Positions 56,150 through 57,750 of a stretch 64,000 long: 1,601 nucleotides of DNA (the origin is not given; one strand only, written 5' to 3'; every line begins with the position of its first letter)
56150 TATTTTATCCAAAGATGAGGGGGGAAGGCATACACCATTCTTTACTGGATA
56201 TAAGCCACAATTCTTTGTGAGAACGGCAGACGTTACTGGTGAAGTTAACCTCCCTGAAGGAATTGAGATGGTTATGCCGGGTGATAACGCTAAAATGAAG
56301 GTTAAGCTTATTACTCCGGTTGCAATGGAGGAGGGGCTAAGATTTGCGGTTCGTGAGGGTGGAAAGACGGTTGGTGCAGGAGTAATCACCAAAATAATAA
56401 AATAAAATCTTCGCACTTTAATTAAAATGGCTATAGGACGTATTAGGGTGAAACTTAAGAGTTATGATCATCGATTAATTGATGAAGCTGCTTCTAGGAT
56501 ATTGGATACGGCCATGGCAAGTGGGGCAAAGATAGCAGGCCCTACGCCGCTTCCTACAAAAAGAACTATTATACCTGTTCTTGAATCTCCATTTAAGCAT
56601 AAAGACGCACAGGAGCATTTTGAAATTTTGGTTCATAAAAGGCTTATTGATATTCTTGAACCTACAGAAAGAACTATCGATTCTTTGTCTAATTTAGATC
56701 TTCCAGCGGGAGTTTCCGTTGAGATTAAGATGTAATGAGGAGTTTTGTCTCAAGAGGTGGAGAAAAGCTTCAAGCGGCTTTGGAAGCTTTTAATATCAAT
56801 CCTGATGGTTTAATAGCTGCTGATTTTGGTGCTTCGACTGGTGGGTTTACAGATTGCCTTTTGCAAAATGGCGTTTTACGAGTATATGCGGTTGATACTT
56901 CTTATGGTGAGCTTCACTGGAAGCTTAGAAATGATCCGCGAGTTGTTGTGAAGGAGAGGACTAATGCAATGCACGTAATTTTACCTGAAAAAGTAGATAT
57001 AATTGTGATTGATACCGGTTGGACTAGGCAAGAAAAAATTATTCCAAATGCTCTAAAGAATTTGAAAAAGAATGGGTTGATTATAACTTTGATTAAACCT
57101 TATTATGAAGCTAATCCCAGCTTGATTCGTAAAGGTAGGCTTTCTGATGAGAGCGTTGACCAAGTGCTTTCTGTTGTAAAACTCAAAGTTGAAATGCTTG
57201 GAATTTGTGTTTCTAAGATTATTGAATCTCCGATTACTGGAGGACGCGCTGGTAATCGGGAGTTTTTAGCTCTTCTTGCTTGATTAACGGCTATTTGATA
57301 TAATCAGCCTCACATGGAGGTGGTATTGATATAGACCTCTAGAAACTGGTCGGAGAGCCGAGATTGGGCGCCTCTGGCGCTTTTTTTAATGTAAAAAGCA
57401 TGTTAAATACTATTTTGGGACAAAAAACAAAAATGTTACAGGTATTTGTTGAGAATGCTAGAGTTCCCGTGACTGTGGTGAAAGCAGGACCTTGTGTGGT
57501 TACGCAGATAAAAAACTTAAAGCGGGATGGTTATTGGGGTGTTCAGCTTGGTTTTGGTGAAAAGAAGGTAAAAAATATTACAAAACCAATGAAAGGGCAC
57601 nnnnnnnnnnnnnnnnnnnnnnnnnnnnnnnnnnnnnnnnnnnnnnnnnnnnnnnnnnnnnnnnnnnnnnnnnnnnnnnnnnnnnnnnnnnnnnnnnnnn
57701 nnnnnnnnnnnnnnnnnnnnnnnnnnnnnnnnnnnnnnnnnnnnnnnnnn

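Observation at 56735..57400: TlyA-like rRNA 2'-O-methyltransferase gene inserted into the S10 operon between rpsJ and rplC, followed by a hairpin-U7 element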

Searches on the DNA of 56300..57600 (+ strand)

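Call 7: search_rna_families(source=window, start=56300, end=57600, threshold=evalue, max_evalue=10)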
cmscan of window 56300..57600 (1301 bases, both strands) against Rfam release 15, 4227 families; matches with E-value up to 10: 5.
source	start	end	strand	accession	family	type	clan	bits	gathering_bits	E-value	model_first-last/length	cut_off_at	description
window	56912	56931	+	RF01317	CRISPR-DR4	Gene; CRISPR;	CL00014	18.9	35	0.65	1-28/28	no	CRISPR RNA direct repeat element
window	57098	57151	+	RF00341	snoZ39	Gene; snRNA; snoRNA; CD-box;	-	16.8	39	8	1-63/63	no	Small nucleolar RNA Z39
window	57025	57139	+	RF00628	RgsA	Gene; sRNA;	-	14.7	88.4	0.64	1-194/194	no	RgsA sRNA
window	57224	57375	+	RF01472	rli40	Gene; sRNA;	-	14.1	100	0.98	1-263/263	no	Listeria sRNA rli40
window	56358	56390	+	RF00613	SNORD94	Gene; snRNA; snoRNA; CD-box;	-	12.4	60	7.3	1-137/137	no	Small nucleolar RNA SNORD94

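Call 35: build_rna_model(alignment_id=A4, structure=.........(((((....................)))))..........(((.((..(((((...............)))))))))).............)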
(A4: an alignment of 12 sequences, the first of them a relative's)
Model R1 built from alignment A4 (12 sequences, 100 columns); structure: as given.
model positions 89; base pairs 15; branch points 1; effective number of sequences 3.61; information 0.64 bits per position. Calibrated on 0.2 Mb of random sequence (short: E-values are rough).
structure used (alignment columns):
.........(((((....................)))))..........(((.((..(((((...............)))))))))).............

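Call 37: search_with_rna_model(model_id=R1, sources=[window, L001, L002, L003, L004, L005, L006, L007, L008, L009, L010, L011, L012, L013, L014, L015, L016, L017, L018, L019, L020, L021, L022, L023, L024, L025, L026, L027, L028, L029, L030, L031, L032, L084, L085, L086, L087, L088, L089, L090, L091, L092, L093, L094, L095, L096, L097, L098, L099, L100, L101, L102, L103, L104, L105, L106, L107, L108, L109, L110, L111, L112, L113, L114, L115, L116, L117, L118, L119, L120, L121, L122, L123, L124, L125, L126, L127, L128, L129, L130, L131, L132, L133, L134, L135, L136, L137, L138, L139, L140, L141, L142, L143, L144, L145, L146, L147, L148, L149, L150], max_evalue=1, make_alignment=true)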
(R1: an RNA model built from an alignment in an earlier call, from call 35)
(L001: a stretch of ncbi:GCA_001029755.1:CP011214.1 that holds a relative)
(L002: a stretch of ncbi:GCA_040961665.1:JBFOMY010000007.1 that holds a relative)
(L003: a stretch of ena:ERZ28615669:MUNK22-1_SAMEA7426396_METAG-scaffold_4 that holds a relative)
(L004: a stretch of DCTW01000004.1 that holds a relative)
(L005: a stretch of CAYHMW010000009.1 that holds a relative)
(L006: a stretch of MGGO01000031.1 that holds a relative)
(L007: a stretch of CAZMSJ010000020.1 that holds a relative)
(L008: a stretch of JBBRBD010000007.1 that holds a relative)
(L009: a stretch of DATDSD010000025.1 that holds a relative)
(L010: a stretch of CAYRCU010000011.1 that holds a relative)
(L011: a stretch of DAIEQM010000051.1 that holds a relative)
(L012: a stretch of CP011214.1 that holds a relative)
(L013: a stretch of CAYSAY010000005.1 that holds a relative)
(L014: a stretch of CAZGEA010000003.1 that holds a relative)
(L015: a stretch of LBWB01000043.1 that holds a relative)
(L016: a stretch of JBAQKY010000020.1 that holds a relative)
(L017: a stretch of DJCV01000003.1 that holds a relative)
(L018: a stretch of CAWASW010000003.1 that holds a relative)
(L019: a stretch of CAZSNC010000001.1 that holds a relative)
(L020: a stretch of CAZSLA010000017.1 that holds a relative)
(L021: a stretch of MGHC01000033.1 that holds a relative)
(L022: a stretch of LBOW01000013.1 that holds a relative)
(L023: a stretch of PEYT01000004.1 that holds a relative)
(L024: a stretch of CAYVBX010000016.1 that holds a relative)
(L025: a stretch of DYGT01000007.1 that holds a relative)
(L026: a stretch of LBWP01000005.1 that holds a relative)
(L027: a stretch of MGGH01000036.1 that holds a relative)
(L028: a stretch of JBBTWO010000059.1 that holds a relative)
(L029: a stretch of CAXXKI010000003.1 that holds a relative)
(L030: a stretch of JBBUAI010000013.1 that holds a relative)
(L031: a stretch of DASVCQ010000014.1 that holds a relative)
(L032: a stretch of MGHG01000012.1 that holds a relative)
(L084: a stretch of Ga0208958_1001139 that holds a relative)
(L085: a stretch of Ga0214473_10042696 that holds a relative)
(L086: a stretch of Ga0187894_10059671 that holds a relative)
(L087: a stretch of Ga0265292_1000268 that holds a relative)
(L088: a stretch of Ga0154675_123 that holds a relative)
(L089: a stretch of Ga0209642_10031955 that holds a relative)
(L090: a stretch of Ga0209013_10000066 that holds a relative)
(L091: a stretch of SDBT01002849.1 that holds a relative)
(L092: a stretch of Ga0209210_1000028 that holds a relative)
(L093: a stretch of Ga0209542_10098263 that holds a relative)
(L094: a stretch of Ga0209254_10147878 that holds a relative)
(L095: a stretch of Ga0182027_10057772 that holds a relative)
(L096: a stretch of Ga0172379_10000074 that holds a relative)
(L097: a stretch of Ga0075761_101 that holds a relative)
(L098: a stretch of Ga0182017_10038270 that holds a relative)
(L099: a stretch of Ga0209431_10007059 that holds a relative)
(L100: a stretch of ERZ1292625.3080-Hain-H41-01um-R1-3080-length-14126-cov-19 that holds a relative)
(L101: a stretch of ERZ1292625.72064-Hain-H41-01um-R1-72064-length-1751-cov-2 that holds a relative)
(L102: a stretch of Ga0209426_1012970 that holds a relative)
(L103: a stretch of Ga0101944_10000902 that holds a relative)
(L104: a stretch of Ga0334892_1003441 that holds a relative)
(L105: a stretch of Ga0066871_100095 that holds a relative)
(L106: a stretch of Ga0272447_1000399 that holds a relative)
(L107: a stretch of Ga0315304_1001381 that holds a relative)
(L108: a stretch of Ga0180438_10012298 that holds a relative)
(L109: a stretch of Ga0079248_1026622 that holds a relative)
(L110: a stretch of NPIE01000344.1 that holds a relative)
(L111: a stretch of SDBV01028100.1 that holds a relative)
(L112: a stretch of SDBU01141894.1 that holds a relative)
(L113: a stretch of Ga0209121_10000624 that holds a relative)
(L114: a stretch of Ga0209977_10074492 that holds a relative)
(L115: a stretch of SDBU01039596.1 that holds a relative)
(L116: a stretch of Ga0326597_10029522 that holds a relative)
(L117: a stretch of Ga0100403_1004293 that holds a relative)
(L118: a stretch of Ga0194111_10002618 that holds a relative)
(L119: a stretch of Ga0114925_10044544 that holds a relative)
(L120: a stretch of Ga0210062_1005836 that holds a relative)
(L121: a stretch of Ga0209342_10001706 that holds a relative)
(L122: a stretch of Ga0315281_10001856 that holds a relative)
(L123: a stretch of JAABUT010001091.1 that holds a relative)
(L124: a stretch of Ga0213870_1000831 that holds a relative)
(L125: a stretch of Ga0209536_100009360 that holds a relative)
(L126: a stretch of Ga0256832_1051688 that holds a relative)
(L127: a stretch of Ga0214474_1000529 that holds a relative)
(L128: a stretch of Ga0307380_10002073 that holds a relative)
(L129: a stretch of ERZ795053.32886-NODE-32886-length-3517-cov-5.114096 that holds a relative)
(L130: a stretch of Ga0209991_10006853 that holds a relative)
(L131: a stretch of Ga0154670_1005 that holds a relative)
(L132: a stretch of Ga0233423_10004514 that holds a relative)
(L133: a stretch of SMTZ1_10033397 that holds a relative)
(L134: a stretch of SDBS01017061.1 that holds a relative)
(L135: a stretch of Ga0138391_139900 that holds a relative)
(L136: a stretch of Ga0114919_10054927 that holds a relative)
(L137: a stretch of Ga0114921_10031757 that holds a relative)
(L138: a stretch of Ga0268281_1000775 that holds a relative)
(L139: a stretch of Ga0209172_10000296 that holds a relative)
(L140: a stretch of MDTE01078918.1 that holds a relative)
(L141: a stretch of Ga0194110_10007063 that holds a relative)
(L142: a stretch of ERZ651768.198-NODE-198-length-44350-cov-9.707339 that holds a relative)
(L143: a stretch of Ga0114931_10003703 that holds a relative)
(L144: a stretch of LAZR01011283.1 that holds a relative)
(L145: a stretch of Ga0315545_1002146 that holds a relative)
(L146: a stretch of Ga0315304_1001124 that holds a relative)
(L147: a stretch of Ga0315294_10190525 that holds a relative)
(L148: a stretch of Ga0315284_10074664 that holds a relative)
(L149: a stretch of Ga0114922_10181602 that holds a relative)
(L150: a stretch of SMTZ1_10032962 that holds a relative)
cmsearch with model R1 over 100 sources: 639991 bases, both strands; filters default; matches with E-value up to 1: 30.
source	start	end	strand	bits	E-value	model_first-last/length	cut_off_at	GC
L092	3795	3883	+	90.9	1.3e-19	1-89/89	no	0.46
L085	658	743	+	84.6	4.9e-18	1-89/89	no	0.49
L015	3637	3724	+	83.7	8e-18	1-89/89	no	0.5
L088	3791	3883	+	79.6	8.5e-17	1-89/89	no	0.44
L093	227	314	+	78.9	1.3e-16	1-89/89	no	0.49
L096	3900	3987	+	75.7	8e-16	1-89/89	no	0.45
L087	3351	3436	+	72.7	4.4e-15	1-89/89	no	0.42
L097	3893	3978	+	71.9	6.9e-15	1-89/89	no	0.45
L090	3904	3988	+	67.5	8.4e-14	1-89/89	no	0.49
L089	3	92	+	64.7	4.3e-13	1-89/89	no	0.46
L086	563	648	+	64.4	5e-13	1-89/89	no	0.45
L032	3885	3974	+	63.5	8.6e-13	1-89/89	no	0.5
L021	4554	4646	+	62.6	1.4e-12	1-89/89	no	0.46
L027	3877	3958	+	36.7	4.1e-06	1-89/89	no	0.4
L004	3571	3654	+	35.2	9.7e-06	1-89/89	no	0.51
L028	1656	1748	+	33.4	2.8e-05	1-89/89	no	0.45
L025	3562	3647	+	32.9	3.5e-05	1-89/89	no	0.43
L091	3898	3990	+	32.1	5.6e-05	1-89/89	no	0.42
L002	4588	4676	+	30.6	0.00014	1-89/89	no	0.46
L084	3900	3984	+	27.2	0.00093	1-89/89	no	0.51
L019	3873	3965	+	25.5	0.0026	1-89/89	no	0.53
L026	4144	4237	+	24.8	0.0037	1-89/89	no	0.48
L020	3567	3648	+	24.8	0.0038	1-89/89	no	0.48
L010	3590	3675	+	22.3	0.016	1-89/89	no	0.37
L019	2566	2667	+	20.3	0.05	1-89/89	no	0.43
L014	3588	3678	+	19.8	0.066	1-89/89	no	0.44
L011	1295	1380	+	18.8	0.11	1-89/89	no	0.45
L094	1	25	+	17.2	0.28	65-89/89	5'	0.44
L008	4851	4894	-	16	0.58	1-89/89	no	0.39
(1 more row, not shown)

Alignment A5: 30 matches aligned to the model, 154 columns, each read 5' to 3' on its own strand. Consensus structure (alignment columns), stored with it:
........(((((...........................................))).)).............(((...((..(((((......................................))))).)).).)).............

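Call 63: search_dna_similar(query=L015:3637-3724:+, collection=ecoli_genomes, mode=distant, max_evalue=10, max_rows=5)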
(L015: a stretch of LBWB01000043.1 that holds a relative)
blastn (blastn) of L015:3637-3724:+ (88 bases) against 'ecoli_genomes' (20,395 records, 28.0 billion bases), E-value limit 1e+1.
No match.

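Call 66: search_with_rna_model(model_id=R1, sources=[L033, L034, L035, L036, L037, L038, L039, L040, L041, L042, L043, L044, L045, L046, L047, L048, L049, L050, L051, L052, L053, L054, L055, L056, L057, L058, L059, L060, L061, L062, L063, L064, L065, L066, L067, L068, L069, L070, L071, L072, L073, L074, L075, L076, L077, L078, L079, L080, L081, L082, L083, L151, L152, L153, L154, L155, L156, L157, L158, L159, L160, L161, L162, L163], max_evalue=1)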
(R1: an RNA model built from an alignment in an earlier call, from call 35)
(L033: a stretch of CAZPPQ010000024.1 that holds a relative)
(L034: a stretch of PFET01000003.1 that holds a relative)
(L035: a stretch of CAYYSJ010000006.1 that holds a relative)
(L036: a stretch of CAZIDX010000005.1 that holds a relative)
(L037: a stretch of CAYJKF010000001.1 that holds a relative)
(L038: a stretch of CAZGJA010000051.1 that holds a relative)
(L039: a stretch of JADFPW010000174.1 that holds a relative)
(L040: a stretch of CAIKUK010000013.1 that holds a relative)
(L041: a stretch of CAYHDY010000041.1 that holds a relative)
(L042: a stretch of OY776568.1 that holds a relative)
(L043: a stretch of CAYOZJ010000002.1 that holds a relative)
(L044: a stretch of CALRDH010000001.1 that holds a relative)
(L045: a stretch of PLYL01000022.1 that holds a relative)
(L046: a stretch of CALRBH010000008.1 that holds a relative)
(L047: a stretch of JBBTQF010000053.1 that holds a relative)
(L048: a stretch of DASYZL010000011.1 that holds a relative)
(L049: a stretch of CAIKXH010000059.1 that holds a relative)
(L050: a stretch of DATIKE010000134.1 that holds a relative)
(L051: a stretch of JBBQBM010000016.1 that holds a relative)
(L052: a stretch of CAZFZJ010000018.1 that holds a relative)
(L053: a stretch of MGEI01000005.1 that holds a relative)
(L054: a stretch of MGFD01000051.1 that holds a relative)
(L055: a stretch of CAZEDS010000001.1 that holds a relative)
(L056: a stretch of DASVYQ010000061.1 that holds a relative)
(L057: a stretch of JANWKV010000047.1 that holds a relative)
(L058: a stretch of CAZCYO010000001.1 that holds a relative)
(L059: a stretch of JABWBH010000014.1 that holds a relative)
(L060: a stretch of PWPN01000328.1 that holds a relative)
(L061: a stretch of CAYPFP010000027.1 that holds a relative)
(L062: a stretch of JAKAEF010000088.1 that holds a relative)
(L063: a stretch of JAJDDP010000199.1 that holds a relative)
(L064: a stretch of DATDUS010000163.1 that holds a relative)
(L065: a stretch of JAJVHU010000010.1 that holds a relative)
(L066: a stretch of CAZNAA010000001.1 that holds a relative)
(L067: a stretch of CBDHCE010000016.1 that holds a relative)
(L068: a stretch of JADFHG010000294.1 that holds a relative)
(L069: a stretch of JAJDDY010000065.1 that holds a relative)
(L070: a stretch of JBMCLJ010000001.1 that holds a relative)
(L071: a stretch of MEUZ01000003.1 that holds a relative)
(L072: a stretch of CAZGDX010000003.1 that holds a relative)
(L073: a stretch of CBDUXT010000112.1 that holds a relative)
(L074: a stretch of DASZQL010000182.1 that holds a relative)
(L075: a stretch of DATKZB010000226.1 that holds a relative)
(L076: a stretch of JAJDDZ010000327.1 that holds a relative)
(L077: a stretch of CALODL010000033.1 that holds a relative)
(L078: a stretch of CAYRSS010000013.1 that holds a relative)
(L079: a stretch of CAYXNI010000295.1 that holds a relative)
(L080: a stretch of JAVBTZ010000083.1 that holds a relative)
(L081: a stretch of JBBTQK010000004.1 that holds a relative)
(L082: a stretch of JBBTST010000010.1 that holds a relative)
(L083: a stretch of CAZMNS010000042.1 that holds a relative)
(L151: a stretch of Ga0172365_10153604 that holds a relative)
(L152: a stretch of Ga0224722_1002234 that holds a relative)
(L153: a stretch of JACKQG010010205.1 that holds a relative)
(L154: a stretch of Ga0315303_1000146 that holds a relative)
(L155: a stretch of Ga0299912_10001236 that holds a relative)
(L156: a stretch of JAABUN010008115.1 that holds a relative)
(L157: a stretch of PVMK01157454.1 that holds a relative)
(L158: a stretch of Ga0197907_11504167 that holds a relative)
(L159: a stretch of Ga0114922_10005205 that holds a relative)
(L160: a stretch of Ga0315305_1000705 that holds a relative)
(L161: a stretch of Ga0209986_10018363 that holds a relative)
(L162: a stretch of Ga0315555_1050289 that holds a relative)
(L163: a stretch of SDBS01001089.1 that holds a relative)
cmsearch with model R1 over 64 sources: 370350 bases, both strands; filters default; matches with E-value up to 1: 0.
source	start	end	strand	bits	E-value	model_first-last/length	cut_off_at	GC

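Call 67: search_with_rna_model(model_id=R1, sources=[window, L002, L010, L015, L019, L020, L021, L025, L026, L027, L028, L032, L084, L085, L086, L087, L088, L089, L090, L091, L092, L093, L096, L097], max_evalue=0.005, make_alignment=true)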
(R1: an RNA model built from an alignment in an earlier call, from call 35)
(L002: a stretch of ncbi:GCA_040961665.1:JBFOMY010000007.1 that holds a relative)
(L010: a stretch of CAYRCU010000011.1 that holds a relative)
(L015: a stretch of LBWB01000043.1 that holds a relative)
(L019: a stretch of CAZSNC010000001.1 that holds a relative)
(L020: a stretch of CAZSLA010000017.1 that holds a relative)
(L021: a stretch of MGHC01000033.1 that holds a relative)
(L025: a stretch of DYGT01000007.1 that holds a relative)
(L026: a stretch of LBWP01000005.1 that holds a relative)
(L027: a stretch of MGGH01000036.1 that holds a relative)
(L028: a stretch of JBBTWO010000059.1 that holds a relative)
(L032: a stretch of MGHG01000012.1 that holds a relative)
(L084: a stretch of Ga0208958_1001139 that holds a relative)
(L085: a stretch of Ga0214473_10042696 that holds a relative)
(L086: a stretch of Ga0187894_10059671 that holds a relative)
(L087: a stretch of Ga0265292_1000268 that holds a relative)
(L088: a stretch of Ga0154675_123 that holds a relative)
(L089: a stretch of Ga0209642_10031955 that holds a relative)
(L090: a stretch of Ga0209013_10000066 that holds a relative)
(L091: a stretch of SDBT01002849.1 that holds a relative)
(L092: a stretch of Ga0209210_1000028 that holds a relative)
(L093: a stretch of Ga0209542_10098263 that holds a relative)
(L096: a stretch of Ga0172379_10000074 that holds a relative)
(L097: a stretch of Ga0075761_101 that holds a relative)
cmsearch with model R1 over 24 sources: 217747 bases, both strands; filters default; matches with E-value up to 0.005: 23.
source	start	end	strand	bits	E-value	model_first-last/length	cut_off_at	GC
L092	3795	3883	+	90.9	4.5e-20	1-89/89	no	0.46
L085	658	743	+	84.6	1.7e-18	1-89/89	no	0.49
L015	3637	3724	+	83.7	2.7e-18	1-89/89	no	0.5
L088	3791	3883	+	79.6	2.9e-17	1-89/89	no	0.44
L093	227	314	+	78.9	4.3e-17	1-89/89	no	0.49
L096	3900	3987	+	75.7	2.7e-16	1-89/89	no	0.45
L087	3351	3436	+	72.7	1.5e-15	1-89/89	no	0.42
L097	3893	3978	+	71.9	2.3e-15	1-89/89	no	0.45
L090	3904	3988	+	67.5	2.9e-14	1-89/89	no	0.49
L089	3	92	+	64.7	1.5e-13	1-89/89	no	0.46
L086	563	648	+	64.4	1.7e-13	1-89/89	no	0.45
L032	3885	3974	+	63.5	2.9e-13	1-89/89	no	0.5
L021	4554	4646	+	62.6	4.8e-13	1-89/89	no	0.46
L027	3877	3958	+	36.7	1.4e-06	1-89/89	no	0.4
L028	1656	1748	+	33.4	9.4e-06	1-89/89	no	0.45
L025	3562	3647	+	32.9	1.2e-05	1-89/89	no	0.43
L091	3898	3990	+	32.1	1.9e-05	1-89/89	no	0.42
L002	4588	4676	+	30.6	4.6e-05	1-89/89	no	0.46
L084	3900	3984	+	27.2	0.00032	1-89/89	no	0.51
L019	3873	3965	+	25.5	0.00087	1-89/89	no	0.53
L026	4144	4237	+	24.8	0.0013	1-89/89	no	0.48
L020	3567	3648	+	24.8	0.0013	1-89/89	no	0.48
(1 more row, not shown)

Alignment A6: 23 matches aligned to the model, 129 columns, each read 5' to 3' on its own strand. Consensus structure (alignment columns), stored with it:
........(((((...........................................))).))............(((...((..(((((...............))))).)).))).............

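Call 68: build_rna_model(alignment_id=A6)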
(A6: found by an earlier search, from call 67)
Model R2 built from alignment A6 (23 sequences, 129 columns); structure: stored with the alignment.
model positions 90; base pairs 15; branch points 1; effective number of sequences 6.38; information 0.633 bits per position. Calibrated on 0.2 Mb of random sequence (short: E-values are rough).
structure used (alignment columns):
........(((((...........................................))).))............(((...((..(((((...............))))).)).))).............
